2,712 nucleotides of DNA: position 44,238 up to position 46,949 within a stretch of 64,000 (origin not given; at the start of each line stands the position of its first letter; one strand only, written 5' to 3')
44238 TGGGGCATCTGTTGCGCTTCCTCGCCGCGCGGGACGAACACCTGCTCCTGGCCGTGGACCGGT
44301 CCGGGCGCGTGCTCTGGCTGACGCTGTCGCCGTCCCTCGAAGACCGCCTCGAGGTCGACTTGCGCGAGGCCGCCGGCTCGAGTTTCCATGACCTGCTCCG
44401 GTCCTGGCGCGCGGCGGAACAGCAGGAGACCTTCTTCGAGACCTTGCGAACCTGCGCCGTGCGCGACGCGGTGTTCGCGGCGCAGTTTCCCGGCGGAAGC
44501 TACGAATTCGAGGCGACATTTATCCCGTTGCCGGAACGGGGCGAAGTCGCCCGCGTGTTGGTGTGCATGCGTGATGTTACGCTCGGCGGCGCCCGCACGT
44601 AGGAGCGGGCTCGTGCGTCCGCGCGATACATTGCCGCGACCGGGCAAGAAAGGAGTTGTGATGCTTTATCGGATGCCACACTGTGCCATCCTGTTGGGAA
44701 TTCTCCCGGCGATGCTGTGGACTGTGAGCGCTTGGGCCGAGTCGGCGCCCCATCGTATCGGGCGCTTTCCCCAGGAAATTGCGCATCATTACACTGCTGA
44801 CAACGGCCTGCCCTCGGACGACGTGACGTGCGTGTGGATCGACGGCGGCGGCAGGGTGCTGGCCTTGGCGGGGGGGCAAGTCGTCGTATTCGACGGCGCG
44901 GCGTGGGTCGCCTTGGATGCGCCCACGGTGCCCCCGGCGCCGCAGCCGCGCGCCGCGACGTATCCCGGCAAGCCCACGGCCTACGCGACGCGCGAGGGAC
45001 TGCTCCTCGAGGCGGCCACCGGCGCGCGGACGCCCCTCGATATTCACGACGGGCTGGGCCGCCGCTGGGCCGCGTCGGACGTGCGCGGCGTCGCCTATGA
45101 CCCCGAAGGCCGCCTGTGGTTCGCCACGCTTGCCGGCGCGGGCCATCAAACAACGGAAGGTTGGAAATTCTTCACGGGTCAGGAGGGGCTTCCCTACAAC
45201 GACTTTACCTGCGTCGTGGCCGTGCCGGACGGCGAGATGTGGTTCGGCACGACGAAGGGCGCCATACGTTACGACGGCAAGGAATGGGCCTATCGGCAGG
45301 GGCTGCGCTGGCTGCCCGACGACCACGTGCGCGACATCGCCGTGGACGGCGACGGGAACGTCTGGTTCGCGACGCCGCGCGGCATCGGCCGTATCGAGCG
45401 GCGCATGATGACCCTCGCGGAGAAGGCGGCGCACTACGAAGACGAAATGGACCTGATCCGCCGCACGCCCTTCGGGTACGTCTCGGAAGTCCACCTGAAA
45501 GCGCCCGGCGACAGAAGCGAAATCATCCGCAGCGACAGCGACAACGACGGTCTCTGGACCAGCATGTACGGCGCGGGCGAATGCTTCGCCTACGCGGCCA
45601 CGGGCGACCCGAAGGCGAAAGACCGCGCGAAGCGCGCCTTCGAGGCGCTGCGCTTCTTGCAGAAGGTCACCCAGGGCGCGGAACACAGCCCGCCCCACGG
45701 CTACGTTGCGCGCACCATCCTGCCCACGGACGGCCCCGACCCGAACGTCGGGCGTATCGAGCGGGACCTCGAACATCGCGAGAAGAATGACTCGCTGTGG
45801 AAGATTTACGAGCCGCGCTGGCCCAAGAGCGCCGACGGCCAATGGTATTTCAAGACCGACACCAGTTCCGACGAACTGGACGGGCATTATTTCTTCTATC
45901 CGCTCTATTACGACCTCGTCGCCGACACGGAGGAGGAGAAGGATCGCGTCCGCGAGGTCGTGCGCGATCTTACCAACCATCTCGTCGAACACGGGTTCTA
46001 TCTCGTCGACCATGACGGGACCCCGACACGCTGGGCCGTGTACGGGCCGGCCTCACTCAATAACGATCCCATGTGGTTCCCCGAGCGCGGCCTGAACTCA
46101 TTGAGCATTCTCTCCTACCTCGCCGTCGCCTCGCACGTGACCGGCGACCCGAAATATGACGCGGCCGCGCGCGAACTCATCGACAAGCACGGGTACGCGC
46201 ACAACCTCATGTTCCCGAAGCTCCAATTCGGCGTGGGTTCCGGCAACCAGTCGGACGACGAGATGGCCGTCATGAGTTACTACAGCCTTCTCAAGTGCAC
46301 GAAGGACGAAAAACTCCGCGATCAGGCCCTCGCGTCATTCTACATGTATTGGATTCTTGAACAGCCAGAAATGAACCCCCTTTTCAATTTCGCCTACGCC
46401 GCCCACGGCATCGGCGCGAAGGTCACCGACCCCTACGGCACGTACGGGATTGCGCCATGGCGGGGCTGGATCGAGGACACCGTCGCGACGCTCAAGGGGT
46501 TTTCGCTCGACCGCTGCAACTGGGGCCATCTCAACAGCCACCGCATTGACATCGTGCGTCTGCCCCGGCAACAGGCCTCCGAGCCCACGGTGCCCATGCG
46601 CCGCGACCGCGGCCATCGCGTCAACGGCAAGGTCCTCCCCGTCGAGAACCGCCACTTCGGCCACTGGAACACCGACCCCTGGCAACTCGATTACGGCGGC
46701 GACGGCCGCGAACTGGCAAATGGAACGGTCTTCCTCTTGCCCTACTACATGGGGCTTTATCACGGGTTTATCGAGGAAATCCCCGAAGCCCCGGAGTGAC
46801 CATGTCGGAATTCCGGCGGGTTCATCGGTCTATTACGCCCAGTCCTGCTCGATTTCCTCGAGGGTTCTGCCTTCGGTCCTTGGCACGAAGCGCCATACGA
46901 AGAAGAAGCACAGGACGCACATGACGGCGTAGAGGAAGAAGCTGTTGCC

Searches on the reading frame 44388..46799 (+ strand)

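Call 68: search_protein_families(library=pfam, proteins=[window:44388-46799:+], max_evalue=0.0001)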
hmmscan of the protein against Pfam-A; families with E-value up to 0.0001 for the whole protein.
window:44388-46799:+ (803 aa): 1 family
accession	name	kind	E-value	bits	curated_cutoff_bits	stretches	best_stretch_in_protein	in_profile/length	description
PF07494.17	Reg_prop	-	4.7e-13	48.1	20.4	0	309-330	2-23/24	Two component regulator propeller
